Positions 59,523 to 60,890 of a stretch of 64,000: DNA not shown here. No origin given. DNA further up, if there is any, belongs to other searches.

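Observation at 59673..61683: Divergent pair: XRE-HTH fused to a HAD phosphatase, and a Fic-like protein with a dead active-site motif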

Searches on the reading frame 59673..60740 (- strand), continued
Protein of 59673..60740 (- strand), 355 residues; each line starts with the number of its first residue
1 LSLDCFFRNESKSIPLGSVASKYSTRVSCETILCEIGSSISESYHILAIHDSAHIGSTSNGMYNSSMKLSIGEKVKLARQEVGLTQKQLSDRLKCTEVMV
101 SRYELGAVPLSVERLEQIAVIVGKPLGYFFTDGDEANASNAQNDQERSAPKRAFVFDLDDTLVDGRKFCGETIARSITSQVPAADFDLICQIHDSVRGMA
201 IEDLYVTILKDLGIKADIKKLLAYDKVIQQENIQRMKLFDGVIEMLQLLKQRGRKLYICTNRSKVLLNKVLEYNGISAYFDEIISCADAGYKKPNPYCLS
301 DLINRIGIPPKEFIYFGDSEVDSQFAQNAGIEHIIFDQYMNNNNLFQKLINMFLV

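Call 45: search_solved_structures(query=window:59673-60557:-, max_evalue=0.00001)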
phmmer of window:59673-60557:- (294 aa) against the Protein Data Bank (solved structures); distinct sequences matched with E-value up to 0.00001: 41.
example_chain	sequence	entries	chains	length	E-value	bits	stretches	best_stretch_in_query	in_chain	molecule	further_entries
2msn_A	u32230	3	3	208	1e-14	57.9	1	90-288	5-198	Hydrolase, haloacid dehalogenase-like family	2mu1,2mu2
2go7_A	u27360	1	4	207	1e-14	57.9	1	89-288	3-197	hydrolase, haloacid dehalogenase-like family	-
3kzx_A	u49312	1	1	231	8.7e-13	51.6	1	91-273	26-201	HAD-superfamily hydrolase, subfamily IA, variant 1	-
2nyv_A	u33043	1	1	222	4.7e-11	45.9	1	91-272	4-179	Phosphoglycolate phosphatase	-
2yy6_A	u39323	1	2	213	4.9e-11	45.8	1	91-272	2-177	phosphoglycolate phosphatase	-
4rn3_A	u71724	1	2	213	1.2e-10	44.5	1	169-275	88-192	HAD superfamily hydrolase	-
2fi1_A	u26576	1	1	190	6.8e-10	42.1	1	154-281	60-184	hydrolase, haloacid dehalogenase-like family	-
2hi0_A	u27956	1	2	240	1.8e-09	40.7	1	165-275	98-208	Putative phosphoglycolate phosphatase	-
6z1k_A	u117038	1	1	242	1.6e-07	34.3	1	175-282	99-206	BH32.6 protein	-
2hsz_A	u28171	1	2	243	2.9e-07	33.4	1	175-272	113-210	novel predicted phosphatase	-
3d6j_A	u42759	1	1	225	3.4e-07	33.2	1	173-272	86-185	Putative haloacid dehalogenase-like hydrolase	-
1x42_A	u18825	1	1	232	4.5e-07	32.8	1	174-282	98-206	hypothetical protein PH0459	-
4ygq_A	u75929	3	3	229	5e-07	32.7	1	162-270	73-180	Hydrolase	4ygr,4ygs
6q7p_A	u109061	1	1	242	5.9e-07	32.4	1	172-282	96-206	OE1.2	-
7o1d_A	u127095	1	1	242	6.4e-07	32.3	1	176-282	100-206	BH32.7 protein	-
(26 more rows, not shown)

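Call 57: search_protein_families(library=padloc, proteins=[window:59673-60542:-], max_evalue=0.01)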
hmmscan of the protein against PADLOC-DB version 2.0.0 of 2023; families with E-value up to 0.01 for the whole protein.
window:59673-60542:- (289 aa): 14 families
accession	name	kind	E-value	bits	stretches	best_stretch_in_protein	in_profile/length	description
PDLC03947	RmrA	-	2.7e-10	37.6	1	4-74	11-81/383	-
PDLC02926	HTH_VI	-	3.2e-09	34.9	1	5-75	2-72/92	-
PDLC03949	RmrA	-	7.9e-08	29.5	1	7-69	5-67/363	-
PDLC03008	Hydrolase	-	9.4e-08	29.9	1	226-274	178-226/288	-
PDLC03953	RmrA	-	2.9e-07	28.1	1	4-83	5-84/373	-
PDLC03952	RmrA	-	4.7e-07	27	1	5-71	23-89/395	-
PDLC03954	RmrA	-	7.8e-07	26.3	1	6-76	12-82/380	-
PDLC03944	RmrA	-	1.9e-06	25.2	1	6-67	8-69/384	-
PDLC03955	RmrA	-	1.3e-05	22.6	1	8-75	24-90/371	-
PDLC03946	RmrA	-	2.7e-05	21.1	1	7-70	5-68/357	-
PDLC03948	RmrA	-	3.3e-05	20.9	1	6-67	10-71/397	-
PDLC03945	RmrA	-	0.00027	18.2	1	5-72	3-70/394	-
PDLC04142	capH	-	0.00099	18.1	1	3-86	5-88/103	capH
PDLC03951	RmrA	-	0.0021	15.1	1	6-68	10-72/400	-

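Call 83: predict_structure(alignment_id=A3)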
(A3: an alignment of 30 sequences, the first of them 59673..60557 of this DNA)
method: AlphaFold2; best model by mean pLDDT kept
length: 294 residues; sequences in the alignment: 30
mean_pLDDT: 87.2   pTM: 0.65
mean pLDDT of the five models: 87.2, 86.9, 86.0, 84.4, 84.2
residues with pLDDT >= 90: 191; 70-90: 65; 50-70: 24; < 50: 14
segments of 3 or more residues with pLDDT < 50: 1-3, 73-83
pLDDT, mean of each block of 10 residues (from residue 1): 67 96 97 95 90 95 92 46 61 92 88 96 95 84 94 95 92 89 91 94 90 96 91 93 96 92 94 78 61 58
secondary structure, 60 per line:
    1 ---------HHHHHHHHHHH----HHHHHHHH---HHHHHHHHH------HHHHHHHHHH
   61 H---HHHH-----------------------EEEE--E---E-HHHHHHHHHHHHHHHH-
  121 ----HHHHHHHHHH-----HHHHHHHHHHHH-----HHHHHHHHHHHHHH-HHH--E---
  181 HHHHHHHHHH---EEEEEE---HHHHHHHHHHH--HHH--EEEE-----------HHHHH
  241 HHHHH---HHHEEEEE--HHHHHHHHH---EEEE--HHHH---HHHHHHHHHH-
elements in order: H10-20 H25-32 H36-44 H51-61 H65-68 E92-95 H104-119 H125-134 H140-151 H157-170 H181-190 E194-199 H203-213 E221-224 H236-245 E252-256 H259-267 E271-274 H277-280 H284-293

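Call 85: fold_search(model_id=the predicted structure, library=pdb)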
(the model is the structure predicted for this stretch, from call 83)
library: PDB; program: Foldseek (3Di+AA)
matches with E <= 10: 1453; with E <= 0.001: 355
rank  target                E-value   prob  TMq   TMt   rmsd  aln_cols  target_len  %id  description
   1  2go7_C                3.3e-11  1.00  0.56  0.78   2.5       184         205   24  CRYSTAL STRUCTURE OF A HYDROLASE FROM HALOACID DEHALOGENASE-LIKE FAMILY (SP_2064) FROM STREPTOCOCCUS PNEUMONIAE TIGR4  (released 2006-05-23)
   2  2fi1                  4.8e-11  1.00  0.48  0.71   4.5       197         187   19  The crystal structure of a hydrolase from Streptococcus pneumoniae TIGR4 (released 2006-02-07)
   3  2go7_B                9.0e-11  1.00  0.55  0.79   2.4       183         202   24  CRYSTAL STRUCTURE OF A HYDROLASE FROM HALOACID DEHALOGENASE-LIKE FAMILY (SP_2064) FROM STREPTOCOCCUS PNEUMONIAE TIGR4  (released 2006-05-23)
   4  2go7_D                1.2e-10  1.00  0.55  0.79   2.5       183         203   24  CRYSTAL STRUCTURE OF A HYDROLASE FROM HALOACID DEHALOGENASE-LIKE FAMILY (SP_2064) FROM STREPTOCOCCUS PNEUMONIAE TIGR4  (released 2006-05-23)
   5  7asz_A                1.4e-10  1.00  0.44  0.57   8.4       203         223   21  L-2-haloacid dehalogenase H190A mutant from Zobellia galactanivorans (released 2021-09-08)
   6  7arp_B                1.6e-10  1.00  0.44  0.58   8.3       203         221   21  Native L-2-haloacid dehalogenase from Zobellia galactanivorans (released 2021-09-08)
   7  2go7_A                2.1e-10  1.00  0.55  0.78   2.5       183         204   24  CRYSTAL STRUCTURE OF A HYDROLASE FROM HALOACID DEHALOGENASE-LIKE FAMILY (SP_2064) FROM STREPTOCOCCUS PNEUMONIAE TIGR4  (released 2006-05-23)
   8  7qnm_A                2.2e-10  1.00  0.44  0.57   8.3       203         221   21  Crystallization and structural analyses of ZgHAD, a L-2-haloacid dehalogenase from the marine Flavobacterium Zobellia  (released 2022-12-21)
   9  3kbb                  2.6e-10  1.00  0.49  0.65   3.4       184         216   24  Crystal structure of putative beta-phosphoglucomutase from Thermotoga maritima (released 2009-11-17)
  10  7asz_B                2.8e-10  1.00  0.45  0.58   8.4       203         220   20  L-2-haloacid dehalogenase H190A mutant from Zobellia galactanivorans (released 2021-09-08)
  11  2gfh                  2.8e-10  1.00  0.46  0.53   4.9       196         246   23  Crystal structure of a n-acetylneuraminic acid phosphatase (nanp) from mus musculus at 1.90 A resolution (released 2006-04-18)
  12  2hi0_A                3.1e-10  1.00  0.51  0.62   7.0       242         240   18  Crystal structure of putative phosphoglycolate phosphatase (YP_619066.1) from Lactobacillus delbrueckii subsp. bulgari (released 2006-08-15)
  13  4knv_A                5.3e-10  1.00  0.46  0.54   5.1       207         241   22  The crystal structure of APO HUMAN HDHD4 FROM SE-MAD (released 2013-06-26)
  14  2nyv                  5.9e-10  1.00  0.51  0.68   3.5       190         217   25  X-ray crystal structure of a phosphoglycolate phosphatase from Aquifex aeolicus (released 2006-12-05)
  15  7arp_A                5.9e-10  1.00  0.45  0.58   8.4       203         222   21  Native L-2-haloacid dehalogenase from Zobellia galactanivorans (released 2021-09-08)
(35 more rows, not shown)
